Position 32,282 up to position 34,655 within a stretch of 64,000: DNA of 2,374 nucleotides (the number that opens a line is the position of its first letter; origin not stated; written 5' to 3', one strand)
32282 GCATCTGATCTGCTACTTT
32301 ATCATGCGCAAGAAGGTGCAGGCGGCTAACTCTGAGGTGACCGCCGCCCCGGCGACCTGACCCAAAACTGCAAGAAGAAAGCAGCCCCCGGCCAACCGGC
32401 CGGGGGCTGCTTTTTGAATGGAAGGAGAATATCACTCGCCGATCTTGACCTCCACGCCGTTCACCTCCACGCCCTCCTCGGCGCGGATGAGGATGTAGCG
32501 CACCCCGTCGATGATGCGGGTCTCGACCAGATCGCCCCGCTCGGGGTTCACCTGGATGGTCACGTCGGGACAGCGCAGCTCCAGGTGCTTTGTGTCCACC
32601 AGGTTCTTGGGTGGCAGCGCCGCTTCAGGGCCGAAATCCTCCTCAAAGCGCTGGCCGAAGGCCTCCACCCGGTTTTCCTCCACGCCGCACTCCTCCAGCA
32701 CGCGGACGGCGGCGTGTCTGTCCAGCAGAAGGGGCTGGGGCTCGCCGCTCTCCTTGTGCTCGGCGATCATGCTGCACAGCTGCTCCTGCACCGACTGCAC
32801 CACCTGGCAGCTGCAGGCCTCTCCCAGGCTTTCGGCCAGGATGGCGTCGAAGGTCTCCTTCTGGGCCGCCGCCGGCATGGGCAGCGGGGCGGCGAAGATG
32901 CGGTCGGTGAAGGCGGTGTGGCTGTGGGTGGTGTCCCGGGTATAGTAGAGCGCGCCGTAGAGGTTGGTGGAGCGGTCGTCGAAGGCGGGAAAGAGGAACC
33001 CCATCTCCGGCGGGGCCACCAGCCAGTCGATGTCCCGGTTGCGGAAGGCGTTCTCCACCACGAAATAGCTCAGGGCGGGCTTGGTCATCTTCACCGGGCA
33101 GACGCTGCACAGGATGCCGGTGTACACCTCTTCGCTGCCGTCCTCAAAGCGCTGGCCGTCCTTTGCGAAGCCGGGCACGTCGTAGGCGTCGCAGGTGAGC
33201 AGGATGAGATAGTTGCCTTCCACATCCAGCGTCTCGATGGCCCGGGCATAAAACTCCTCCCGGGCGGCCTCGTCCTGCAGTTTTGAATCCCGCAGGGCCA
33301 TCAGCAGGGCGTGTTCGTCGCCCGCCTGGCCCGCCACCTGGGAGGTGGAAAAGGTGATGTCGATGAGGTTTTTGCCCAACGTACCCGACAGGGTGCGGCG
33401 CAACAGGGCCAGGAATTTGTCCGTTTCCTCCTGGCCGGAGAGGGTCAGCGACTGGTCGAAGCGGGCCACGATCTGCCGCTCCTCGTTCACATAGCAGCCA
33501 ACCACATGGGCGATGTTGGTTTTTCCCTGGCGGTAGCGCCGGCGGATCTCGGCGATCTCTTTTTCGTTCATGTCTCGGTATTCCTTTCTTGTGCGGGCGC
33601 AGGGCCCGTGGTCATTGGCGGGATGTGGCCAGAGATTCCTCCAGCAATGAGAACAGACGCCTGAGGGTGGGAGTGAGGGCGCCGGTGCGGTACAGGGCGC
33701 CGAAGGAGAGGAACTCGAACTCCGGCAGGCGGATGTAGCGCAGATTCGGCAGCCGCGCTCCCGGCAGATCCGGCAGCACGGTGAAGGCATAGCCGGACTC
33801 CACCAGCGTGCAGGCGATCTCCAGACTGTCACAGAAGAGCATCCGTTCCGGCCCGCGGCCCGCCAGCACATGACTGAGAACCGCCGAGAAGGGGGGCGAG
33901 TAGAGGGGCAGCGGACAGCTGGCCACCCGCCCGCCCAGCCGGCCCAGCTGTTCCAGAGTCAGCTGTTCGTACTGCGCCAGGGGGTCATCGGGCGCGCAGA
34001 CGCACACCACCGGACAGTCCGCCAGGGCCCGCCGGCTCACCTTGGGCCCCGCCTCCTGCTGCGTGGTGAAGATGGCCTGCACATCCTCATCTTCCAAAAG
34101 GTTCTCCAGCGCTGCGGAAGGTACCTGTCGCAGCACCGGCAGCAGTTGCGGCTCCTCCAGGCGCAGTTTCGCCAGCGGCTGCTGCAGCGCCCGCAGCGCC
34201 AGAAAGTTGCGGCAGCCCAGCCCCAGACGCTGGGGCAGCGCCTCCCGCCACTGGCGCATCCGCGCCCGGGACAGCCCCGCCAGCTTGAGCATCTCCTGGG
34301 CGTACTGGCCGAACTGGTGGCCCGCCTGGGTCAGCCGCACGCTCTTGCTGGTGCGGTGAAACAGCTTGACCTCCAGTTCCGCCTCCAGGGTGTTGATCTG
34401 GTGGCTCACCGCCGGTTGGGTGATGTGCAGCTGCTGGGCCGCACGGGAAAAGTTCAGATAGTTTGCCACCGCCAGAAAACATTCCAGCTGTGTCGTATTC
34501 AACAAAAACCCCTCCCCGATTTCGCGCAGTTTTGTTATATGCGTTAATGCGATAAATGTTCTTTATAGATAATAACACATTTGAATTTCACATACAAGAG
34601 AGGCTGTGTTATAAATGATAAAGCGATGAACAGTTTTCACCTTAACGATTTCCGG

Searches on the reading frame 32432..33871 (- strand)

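Call 12: search_protein_families(library=pfam, proteins=[window:32432-33871:-])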
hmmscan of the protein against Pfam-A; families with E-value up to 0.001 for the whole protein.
window:32432-33871:- (479 aa): 1 family
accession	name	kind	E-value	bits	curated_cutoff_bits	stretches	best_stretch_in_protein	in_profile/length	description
PF14199.11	DUF4317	-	6.2e-132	440.7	27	1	101-473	1-370/370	Domain of unknown function (DUF4317)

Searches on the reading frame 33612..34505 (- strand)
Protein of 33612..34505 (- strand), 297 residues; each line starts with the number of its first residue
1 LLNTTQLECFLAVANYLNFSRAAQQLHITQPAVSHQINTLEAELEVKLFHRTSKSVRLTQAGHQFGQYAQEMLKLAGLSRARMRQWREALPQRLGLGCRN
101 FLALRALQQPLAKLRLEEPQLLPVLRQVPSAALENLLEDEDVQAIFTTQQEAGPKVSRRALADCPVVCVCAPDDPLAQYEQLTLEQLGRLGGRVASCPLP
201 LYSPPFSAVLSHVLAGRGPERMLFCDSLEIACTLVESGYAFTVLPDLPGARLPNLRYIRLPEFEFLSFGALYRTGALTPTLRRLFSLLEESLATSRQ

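Call 12: search_protein_families(library=pfam, proteins=[window:33612-34505:-])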
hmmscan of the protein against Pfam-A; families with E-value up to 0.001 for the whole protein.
window:33612-34505:- (297 aa): 2 families
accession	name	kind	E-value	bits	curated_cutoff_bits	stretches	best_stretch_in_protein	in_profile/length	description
PF00126.33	HTH_1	-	2.8e-24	85.3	26.6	1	5-63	2-60/60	Bacterial regulatory helix-turn-helix protein, lysR family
PF03466.25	LysR_substrate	-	1.9e-20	73.6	28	1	92-292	6-208/209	LysR substrate binding domain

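Call 65: list_cluster_members(proteins=[window:33612-34505:-, window:30912-32360:+, window:54571-55536:-, window:58882-59967:-])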
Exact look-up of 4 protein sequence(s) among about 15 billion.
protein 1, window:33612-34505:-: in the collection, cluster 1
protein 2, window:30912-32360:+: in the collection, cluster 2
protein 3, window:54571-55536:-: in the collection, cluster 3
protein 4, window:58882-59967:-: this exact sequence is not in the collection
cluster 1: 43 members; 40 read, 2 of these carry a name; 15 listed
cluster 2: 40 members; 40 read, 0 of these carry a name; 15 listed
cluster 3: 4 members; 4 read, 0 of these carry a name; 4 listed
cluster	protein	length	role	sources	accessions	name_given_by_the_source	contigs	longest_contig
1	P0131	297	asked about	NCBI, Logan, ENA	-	-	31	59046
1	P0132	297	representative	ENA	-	-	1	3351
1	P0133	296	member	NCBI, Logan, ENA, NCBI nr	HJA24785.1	MAG TPA: LysR family transcriptional regulator [Candidatus Fournierella merdigallinarum] | LysR family transcriptional regulator [Candidatus Fournierella merdigallinarum]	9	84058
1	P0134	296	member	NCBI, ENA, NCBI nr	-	-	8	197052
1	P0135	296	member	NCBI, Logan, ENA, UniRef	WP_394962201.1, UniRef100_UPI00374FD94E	LysR family transcriptional regulator [Candidatus Allofournierella merdavium] | LysR family transcriptional regulator n=1 Tax=Candidatus Allofournierella merdavium ...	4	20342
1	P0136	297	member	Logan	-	-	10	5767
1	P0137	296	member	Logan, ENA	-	-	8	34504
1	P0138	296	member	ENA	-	-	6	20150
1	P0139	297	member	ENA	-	-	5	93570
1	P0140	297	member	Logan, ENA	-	-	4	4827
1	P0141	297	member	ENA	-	-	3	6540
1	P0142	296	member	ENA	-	-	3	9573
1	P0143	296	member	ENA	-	-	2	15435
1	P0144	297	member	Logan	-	-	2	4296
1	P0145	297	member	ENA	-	-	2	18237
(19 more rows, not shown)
